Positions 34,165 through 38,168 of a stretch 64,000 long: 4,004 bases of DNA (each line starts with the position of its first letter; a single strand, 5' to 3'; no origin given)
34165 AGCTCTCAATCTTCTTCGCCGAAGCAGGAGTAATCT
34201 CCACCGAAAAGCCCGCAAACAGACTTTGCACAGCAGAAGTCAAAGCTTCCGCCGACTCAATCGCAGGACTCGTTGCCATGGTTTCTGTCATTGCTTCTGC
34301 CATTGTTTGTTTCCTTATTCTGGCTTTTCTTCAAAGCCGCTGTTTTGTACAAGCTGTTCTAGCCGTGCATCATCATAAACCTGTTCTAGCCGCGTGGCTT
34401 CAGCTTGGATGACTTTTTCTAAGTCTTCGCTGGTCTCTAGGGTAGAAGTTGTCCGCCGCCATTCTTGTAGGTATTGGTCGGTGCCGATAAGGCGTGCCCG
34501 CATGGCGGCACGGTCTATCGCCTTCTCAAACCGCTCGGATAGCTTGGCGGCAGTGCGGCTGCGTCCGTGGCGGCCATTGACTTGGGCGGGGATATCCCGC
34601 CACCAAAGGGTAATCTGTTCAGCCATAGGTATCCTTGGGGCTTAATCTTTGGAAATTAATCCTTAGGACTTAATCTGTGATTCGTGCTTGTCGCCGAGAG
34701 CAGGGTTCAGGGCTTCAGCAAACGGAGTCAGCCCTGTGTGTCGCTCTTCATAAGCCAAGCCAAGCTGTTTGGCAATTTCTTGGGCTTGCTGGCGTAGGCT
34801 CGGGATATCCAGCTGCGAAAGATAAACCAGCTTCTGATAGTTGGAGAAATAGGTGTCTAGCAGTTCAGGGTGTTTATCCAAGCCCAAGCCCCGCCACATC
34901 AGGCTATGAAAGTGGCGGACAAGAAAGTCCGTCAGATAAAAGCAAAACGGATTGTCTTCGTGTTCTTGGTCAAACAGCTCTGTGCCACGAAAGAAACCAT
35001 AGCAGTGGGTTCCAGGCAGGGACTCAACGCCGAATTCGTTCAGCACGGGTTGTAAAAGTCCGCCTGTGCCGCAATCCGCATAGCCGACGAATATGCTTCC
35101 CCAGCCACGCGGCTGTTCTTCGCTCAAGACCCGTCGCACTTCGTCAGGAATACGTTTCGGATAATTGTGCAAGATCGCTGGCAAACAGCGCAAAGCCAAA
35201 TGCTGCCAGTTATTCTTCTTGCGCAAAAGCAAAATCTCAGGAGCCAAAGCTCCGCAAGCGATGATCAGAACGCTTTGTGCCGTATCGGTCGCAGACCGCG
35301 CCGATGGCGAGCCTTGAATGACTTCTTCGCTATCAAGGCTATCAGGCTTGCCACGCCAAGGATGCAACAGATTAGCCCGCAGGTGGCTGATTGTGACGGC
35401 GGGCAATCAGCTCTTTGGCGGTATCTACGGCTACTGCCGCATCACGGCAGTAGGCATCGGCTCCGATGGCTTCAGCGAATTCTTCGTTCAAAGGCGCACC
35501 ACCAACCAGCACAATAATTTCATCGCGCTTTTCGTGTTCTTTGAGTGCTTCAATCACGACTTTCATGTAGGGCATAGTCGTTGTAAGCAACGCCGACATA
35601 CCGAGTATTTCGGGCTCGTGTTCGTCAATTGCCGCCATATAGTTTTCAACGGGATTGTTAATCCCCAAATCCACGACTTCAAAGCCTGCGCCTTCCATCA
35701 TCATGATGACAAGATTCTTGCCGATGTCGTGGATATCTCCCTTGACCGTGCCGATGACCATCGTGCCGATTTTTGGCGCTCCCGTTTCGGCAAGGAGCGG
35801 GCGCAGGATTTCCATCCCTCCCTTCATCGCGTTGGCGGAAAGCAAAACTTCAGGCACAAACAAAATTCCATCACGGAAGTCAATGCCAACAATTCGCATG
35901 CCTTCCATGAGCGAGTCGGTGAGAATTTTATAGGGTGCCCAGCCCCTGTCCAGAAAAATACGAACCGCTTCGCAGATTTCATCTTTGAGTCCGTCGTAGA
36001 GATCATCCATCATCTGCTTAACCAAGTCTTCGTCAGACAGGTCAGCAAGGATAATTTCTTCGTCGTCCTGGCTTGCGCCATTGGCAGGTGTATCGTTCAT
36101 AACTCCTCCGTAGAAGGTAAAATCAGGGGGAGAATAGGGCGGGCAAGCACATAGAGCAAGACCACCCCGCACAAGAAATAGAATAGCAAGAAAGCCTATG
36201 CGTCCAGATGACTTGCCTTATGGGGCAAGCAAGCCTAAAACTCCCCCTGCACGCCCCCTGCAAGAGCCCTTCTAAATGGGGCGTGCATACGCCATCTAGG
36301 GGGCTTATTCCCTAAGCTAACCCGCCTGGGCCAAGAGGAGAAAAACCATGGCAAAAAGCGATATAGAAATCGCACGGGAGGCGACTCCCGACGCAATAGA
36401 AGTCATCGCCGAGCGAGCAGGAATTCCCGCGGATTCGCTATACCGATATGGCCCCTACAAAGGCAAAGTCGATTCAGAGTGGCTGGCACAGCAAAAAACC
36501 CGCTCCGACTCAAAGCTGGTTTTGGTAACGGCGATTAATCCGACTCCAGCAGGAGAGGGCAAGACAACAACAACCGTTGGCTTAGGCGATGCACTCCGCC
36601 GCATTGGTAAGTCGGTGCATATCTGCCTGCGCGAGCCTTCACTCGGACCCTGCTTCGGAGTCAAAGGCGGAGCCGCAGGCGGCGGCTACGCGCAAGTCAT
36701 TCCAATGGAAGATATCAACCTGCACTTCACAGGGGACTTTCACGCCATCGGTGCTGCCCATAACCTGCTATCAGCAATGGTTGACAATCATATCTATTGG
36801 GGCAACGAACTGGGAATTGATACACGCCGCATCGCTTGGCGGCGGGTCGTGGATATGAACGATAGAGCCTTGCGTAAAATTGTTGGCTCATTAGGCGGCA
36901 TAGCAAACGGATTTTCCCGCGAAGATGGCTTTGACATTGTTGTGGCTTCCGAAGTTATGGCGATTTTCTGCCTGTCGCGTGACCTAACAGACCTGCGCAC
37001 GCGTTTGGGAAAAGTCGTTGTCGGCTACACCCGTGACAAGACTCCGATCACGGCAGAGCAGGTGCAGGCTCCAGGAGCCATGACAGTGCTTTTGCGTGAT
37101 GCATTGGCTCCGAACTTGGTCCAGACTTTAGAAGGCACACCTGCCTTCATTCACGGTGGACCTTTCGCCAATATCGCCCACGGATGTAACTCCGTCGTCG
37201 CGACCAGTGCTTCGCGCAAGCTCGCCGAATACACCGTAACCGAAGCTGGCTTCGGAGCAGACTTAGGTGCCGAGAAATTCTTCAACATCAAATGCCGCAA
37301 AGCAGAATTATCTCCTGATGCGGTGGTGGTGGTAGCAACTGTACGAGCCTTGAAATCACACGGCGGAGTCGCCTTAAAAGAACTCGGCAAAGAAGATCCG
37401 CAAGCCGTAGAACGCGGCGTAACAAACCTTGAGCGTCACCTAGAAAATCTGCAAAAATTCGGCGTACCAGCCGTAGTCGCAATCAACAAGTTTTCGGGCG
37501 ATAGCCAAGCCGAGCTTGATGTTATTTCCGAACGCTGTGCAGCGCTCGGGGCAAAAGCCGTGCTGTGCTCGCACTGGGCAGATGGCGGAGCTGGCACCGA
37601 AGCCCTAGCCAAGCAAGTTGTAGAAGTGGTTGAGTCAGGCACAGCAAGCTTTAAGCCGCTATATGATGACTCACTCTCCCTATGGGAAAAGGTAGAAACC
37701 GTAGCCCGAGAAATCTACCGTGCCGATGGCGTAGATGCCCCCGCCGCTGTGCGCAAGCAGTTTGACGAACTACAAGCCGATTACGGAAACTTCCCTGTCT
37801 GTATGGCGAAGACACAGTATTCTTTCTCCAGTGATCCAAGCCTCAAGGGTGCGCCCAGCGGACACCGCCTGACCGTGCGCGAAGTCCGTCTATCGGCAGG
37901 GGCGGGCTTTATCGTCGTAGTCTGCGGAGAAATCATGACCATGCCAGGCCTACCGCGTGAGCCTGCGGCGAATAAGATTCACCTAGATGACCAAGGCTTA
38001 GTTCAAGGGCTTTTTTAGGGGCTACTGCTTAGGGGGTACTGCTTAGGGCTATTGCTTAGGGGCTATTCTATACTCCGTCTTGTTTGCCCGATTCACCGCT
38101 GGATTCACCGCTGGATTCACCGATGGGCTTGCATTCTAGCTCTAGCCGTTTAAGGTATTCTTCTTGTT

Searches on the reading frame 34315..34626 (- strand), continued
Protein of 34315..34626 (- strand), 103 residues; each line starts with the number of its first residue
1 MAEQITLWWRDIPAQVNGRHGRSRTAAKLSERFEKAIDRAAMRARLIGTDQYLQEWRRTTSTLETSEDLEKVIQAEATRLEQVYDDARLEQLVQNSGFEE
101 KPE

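Call 82: search_protein_families(library=pfam, proteins=[P0384, P0397, P0468, P0455, P0489, P0507, P0475, P0361], max_evalue=0.01)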
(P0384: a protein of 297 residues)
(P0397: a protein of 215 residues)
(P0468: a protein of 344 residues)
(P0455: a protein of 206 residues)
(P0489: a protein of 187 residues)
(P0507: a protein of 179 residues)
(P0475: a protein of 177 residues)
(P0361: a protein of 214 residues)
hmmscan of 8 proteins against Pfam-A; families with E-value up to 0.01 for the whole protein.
P0384 (297 aa): 3 families
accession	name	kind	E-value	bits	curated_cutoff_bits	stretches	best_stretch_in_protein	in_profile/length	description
PF13769.11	Virulence_fact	-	6.5e-22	78.1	25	1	8-92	2-81/81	Virulence factor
PF17650.6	RACo_linker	-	7.4e-20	71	26.2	1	223-294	3-71/86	RACo linker region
PF00111.32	Fer2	-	1.6e-05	25.2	21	1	118-159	12-53/77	2Fe-2S iron-sulfur cluster binding domain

P0397 (215 aa): 1 family
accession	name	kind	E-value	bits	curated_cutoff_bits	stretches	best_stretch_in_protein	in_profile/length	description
PF13769.11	Virulence_fact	-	1.9e-21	76.7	25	1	8-92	2-81/81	Virulence factor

P0468 (344 aa): 2 families
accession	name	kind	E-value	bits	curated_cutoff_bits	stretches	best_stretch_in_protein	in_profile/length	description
PF07796.16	DUF1638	-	8.3e-20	71.7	27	1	36-187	2-156/161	Protein of unknown function (DUF1638)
PF13769.11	Virulence_fact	-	1.7e-18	67.2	25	1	254-336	2-80/81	Virulence factor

P0455 (206 aa): 1 family
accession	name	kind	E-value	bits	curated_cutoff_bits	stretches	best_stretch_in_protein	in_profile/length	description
PF13769.11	Virulence_fact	-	2.9e-22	79.2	25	1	34-111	1-73/81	Virulence factor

P0489 (187 aa): 1 family
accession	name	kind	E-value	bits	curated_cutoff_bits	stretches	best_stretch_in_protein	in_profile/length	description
PF13769.11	Virulence_fact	-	2.8e-17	63.3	25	1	8-69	2-58/81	Virulence factor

P0507 (179 aa): 2 families
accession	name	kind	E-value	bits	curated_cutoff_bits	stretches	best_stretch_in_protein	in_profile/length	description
PF02771.21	Acyl-CoA_dh_N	-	6.4e-18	65.6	22.9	1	6-70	1-65/113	Acyl-CoA dehydrogenase, N-terminal domain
PF13769.11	Virulence_fact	-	6.6e-16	58.9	25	1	93-163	2-66/81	Virulence factor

P0475 (177 aa): 1 family
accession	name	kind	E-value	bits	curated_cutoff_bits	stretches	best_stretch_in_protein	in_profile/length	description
PF13769.11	Virulence_fact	-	6.1e-18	65.4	25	1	82-167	2-81/81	Virulence factor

P0361 (214 aa): 2 families
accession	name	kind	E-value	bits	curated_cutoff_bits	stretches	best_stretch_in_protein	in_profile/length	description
PF13769.11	Virulence_fact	-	1.6e-47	160.2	25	2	115-200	1-81/81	Virulence factor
PF24382.1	DUF7538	-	0.0009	19.5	27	0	13-49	39-76/83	Family of unknown function (DUF7538)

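Call 83: list_cluster_members(proteins=[P0384, P0468, P0397])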
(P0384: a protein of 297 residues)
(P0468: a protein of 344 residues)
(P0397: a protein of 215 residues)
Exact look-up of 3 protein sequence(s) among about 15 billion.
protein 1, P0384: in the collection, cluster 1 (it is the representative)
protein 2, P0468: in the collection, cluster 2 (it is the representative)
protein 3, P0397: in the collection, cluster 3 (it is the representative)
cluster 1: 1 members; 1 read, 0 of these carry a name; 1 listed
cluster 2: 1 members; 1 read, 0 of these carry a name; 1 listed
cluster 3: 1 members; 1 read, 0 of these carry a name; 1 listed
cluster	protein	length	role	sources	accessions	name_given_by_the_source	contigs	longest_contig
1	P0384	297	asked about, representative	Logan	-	-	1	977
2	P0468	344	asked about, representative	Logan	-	-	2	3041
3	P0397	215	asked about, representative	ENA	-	-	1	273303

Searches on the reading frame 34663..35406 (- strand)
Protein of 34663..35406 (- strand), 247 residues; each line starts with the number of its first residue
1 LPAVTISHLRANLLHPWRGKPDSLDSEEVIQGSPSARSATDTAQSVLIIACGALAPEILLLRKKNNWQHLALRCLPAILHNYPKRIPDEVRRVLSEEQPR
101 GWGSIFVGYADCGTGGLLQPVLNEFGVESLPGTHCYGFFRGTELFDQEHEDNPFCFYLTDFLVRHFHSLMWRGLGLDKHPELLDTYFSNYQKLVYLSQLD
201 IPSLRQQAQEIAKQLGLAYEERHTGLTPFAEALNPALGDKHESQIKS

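Call 3: search_protein_families(library=pfam, proteins=[window:34663-35406:-], max_evalue=0.01)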
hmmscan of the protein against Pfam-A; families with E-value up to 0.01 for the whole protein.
window:34663-35406:- (247 aa): 1 family
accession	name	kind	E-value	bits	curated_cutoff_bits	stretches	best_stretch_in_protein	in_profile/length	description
PF07796.16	DUF1638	-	6.6e-25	88.3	27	1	74-231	1-159/161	Protein of unknown function (DUF1638)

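Call 6: search_protein_families(library=ncbifam, proteins=[window:34663-35406:-], max_evalue=0.01)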
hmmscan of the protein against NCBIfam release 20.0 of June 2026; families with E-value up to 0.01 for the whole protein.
window:34663-35406:- (247 aa): 0 families

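Call 57: find_homologous_proteins(query=window:34663-35406:-)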
Query window:34663-35406:- (247 aa): 8000 proteins with E <= 0.001 among 8000 candidates; the best 120 are listed.
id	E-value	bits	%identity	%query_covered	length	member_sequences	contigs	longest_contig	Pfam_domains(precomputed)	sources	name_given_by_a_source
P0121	1.1e-151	521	99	92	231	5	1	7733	PF07796.17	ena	-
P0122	1.3e-132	459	88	89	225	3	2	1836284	PF07796.17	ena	-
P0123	2.0e-90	321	66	85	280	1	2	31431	PF07796.17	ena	-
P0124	3.4e-85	304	61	86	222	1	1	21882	PF07796.17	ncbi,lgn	ncbi:MAG: DUF1638 domain-containing protein [Alphaproteobacteria bacterium]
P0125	8.6e-81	289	58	85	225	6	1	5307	PF07796.17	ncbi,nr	ncbi:MAG: DUF1638 domain-containing protein [Alphaproteobacteria bacterium]|nr:DUF1638 domain-contai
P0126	1.3e-65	239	58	78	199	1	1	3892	PF07796.17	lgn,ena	-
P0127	3.9e-65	238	59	77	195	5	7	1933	PF07796.17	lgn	-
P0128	1.0e-64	236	52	84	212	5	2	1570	PF07796.17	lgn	-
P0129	2.8e-64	235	57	78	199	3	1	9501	PF07796.17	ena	-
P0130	5.8e-64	234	56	79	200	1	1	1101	PF07796.17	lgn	-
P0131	6.0e-64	234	57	77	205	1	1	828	PF07796.17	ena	-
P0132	8.1e-64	234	56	78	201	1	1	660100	PF07796.17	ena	-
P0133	1.6e-63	233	56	75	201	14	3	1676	PF07796.17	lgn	-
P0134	1.7e-63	233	58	77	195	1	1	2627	PF07796.17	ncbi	-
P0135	1.7e-63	232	56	78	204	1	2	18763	PF07796.17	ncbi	ncbi:MAG: DUF1638 domain-containing protein [Acidobacteriota bacterium]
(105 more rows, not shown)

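Call 66: predict_structure(alignment_id=A2)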
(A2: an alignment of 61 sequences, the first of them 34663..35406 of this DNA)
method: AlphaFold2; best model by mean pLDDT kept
length: 247 residues; sequences in the alignment: 61
mean_pLDDT: 84.9   pTM: 0.80
mean pLDDT of the five models: 84.9, 84.5, 84.1, 84.0, 83.4
residues with pLDDT >= 90: 168; 70-90: 30; 50-70: 22; < 50: 27
segments of 3 or more residues with pLDDT < 50: 1-21, 23-25
pLDDT, mean of each block of 10 residues (from residue 1): 41 40 50 53 89 92 91 91 95 95 91 91 96 89 94 97 95 96 97 97 98 98 96 84 60
secondary structure, 60 per line:
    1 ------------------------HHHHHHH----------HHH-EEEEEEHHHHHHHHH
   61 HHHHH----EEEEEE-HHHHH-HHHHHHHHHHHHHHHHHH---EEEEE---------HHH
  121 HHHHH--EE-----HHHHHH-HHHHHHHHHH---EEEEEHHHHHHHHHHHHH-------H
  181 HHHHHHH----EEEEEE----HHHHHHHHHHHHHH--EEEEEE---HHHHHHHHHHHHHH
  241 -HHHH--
elements in order: H25-31 E46-51 H52-65 E70-75 H77-81 H83-100 E104-108 H118-125 H135-140 H142-151 E155-159 H160-172 H180-187 E192-197 H202-215 E218-223 H227-240 H242-245

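Call 95: fold_search(model_id=the predicted structure, library=pdb)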
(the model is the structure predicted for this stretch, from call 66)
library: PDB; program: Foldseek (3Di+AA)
matches with E <= 10: 1169; with E <= 0.001: 0
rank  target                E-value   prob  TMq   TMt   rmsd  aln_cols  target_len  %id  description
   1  5vmq_B                1.2e-02  0.28  0.17  0.16  12.7       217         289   11  STRUCTURE OF THE R105A MUTANT CATALYTIC TRIMER OF ESCHERICHIA COLI ASPARTATE TRANSCARBAMOYLASE AT 2.0-A RESOLUTION (released 2017-05-24)
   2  3csu_A                1.3e-02  0.63  0.24  0.21  11.5       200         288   12  CATALYTIC TRIMER OF ESCHERICHIA COLI ASPARTATE TRANSCARBAMOYLASE (released 1999-05-11)
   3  5kc9_C                1.6e-02  0.72  0.28  0.21  13.5       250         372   12  Crystal structure of the amino-terminal domain (ATD) of iGluR Delta-1 (GluD1) (released 2016-07-27)
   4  3e2p_K                1.8e-02  0.57  0.26  0.22  13.9       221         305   11  Catalytic subunit of M. Jannaschii aspartate transcarbamoylase in an orthorhombic crystal form (released 2009-03-10)
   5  1i5o_A                1.8e-02  0.33  0.18  0.16  11.8       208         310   13  CRYSTAL STRUCTURE OF MUTANT R105A OF E. COLI ASPARTATE TRANSCARBAMOYLASE (released 2001-05-02)
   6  1pg5_A                3.2e-02  0.41  0.24  0.21  13.9       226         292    9  CRYSTAL STRUCTURE OF THE UNLIGATED (T-STATE) ASPARTATE TRANSCARBAMOYLASE FROM THE EXTREMELY THERMOPHILIC ARCHAEON SULF (released 2004-06-08)
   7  5wc6_A                3.8e-02  0.41  0.26  0.19  17.2       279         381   13  Structure of a bacterial polysialyltransferase at 2.2 Angstrom resolution (released 2017-08-02)
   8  4nf2_A                4.5e-02  0.35  0.20  0.17  13.0       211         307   10  Crystal structure of anabolic ornithine carbamoyltransferase from Bacillus anthracis in complex with carbamoyl phospha (released 2013-11-13)
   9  3isv_A                4.8e-02  0.44  0.26  0.25  14.6       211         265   11  Crystal structure of glutamate racemase from Listeria monocytogenes in complex with acetate ion (released 2009-09-22)
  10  1wo8_A                4.8e-02  0.21  0.13  0.22  13.6       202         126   11  Crystal structure of methylglyoxal synthase from Thermus thermophilus HB8 (released 2005-08-23)
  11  1ezz_A                4.8e-02  0.20  0.19  0.16  14.1       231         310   11  CRYSTAL STRUCTURE OF E. COLI ASPARTATE TRANSCARBAMOYLASE P268A MUTANT IN THE T-STATE (released 2000-11-22)
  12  3ist_A                5.1e-02  0.41  0.25  0.24  14.7       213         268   11  Crystal structure of glutamate racemase from Listeria monocytogenes in complex with succinic acid (released 2009-09-22)
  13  2ohv                  5.1e-02  0.38  0.23  0.22  15.3       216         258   10  Structural Basis for Glutamate Racemase Inhibition (released 2007-09-25)
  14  3e2p_B                6.0e-02  0.35  0.25  0.21  13.4       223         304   12  Catalytic subunit of M. Jannaschii aspartate transcarbamoylase in an orthorhombic crystal form (released 2009-03-10)
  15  4g0w_A                6.0e-02  0.30  0.25  0.11  13.1       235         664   12  Human topoisomerase iibeta in complex with DNA and ametantrone (released 2013-07-17)
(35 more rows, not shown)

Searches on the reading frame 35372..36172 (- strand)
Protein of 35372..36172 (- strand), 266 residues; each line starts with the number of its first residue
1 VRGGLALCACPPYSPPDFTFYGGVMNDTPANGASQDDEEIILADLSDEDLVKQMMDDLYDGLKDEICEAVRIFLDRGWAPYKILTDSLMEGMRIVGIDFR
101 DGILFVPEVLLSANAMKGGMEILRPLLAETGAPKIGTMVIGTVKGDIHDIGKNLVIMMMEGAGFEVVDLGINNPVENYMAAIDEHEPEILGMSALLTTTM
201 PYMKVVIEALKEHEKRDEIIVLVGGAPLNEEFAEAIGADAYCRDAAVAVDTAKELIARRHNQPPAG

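Call 3: search_protein_families(library=pfam, proteins=[window:35372-36172:-], max_evalue=0.01)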
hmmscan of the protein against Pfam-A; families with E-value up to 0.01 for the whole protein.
window:35372-36172:- (266 aa): 2 families
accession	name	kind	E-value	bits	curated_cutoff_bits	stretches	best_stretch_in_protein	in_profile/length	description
PF02310.24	B12-binding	-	2.1e-25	89.3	32.1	1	137-243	2-110/121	B12 binding domain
PF02607.22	B12-binding_2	-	7.9e-16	58.5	23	1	52-123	3-73/74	B12 binding domain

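Call 6: search_protein_families(library=ncbifam, proteins=[window:35372-36172:-], max_evalue=0.01)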
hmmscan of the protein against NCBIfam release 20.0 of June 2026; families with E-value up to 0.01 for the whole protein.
window:35372-36172:- (266 aa): 18 families
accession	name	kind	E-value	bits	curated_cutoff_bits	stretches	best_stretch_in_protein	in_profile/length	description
NF047996.1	corrin_MtgC_2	exception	1.8e-60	204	370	1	48-257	2-211/212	glycine betaine-specific corrinoid protein MtgC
TIGR02370.1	pyl_corrinoid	subfamily_domain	9.1e-54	181.8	215.3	1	58-246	6-195/197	methyltransferase cognate corrinoid protein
NF041607.1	dimeth_corrin_MtbC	equivalog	4.6e-52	176.5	350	1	56-255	3-202/203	dimethylamine corrinoid protein MtbC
NF047995.1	corrinoid_MtgC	exception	1.1e-49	168.8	310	1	49-257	3-214/215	glycine betaine-specific corrinoid protein MtgC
TIGR02082.1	metH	equivalog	1.2e-42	145.7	1010.85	1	35-254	631-856/1182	methionine synthase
NF040655.1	MtaC_Meth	equivalog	7.2e-42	143.2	420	1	44-258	29-240/253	methanol--corrinoid protein MtaC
NF040669.1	MtaC2_Meth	equivalog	3e-35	121.9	450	1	38-252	30-242/267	methanol--corrinoid protein MtaC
NF007024.0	PRK09490.1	equivalog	2.8e-32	111.5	1497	1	51-255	662-875/1234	methionine synthase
NF002612.0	PRK02261.1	equivalog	2.3e-11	43.4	110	1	137-226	5-93/148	methylaspartate mutase subunit S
TIGR01501.1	MthylAspMutase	equivalog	8.4e-08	32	135.8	1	137-225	3-90/134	methylaspartate mutase subunit S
NF052513.1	TransRegCarH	equivalog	1.9e-07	30.7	400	1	48-242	81-264/274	HTH-type transcriptional repressor CarH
TIGR00640.1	acid_CoA_mut_C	subfamily_domain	7.5e-07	29.2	57.45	1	140-232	7-98/132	methylmalonyl-CoA mutase C-terminal domain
NF040743.1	ornith_mutase_E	equivalog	1.4e-06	26.6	800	1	137-260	597-727/730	D-ornithine 4,5-aminomutase subunit OraE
NF006944.0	PRK09426.1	equivalog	3.1e-06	25.4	876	1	138-258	592-713/721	methylmalonyl-CoA mutase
NF052385.1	Lys_5_6_beta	equivalog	4e-05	23.4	280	1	163-253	138-231/241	lysine 5,6-aminomutase subunit beta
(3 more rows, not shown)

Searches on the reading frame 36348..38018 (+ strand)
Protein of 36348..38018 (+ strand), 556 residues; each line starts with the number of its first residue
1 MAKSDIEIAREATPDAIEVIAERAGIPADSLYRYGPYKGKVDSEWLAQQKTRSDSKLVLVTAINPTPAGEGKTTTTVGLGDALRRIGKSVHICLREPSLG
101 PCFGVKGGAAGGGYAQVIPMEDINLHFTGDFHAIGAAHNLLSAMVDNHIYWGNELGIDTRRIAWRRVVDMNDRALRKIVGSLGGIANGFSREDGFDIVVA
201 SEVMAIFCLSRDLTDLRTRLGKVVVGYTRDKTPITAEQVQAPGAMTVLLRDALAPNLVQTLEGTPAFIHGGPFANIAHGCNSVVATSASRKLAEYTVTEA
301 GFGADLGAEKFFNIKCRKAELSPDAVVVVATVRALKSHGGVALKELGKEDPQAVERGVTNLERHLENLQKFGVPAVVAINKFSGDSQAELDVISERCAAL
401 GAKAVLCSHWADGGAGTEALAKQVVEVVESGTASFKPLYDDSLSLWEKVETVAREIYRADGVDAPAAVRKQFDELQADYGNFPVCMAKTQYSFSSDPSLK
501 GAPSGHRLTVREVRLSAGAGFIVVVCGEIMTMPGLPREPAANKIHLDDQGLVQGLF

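Call 3: search_protein_families(library=pfam, proteins=[window:36348-38018:+], max_evalue=0.01)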
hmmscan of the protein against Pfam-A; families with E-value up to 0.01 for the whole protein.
window:36348-38018:+ (556 aa): 2 families
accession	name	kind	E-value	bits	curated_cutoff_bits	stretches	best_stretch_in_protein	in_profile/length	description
PF01268.25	FTHFS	-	1e-262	872.8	27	1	3-556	1-556/556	Formate--tetrahydrofolate ligase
PF01656.29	CbiA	-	0.0058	17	25.4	0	68-90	8-30/125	CobQ/CobB/MinD/ParA nucleotide binding domain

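Call 6: search_protein_families(library=ncbifam, proteins=[window:36348-38018:+], max_evalue=0.01)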
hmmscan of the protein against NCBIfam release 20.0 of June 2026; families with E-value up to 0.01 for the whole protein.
window:36348-38018:+ (556 aa): 3 families
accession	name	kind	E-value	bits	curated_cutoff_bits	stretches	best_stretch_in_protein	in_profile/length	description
NF010030.0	PRK13505.1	equivalog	1.4e-269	895.1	652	1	2-556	2-557/557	formate--tetrahydrofolate ligase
NF010031.0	PRK13506.1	equivalog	2.4e-200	666.7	800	1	3-555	2-577/578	formate--tetrahydrofolate ligase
NF010032.0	PRK13507.1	equivalog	1e-159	532.4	938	1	4-556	9-587/587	formate--tetrahydrofolate ligase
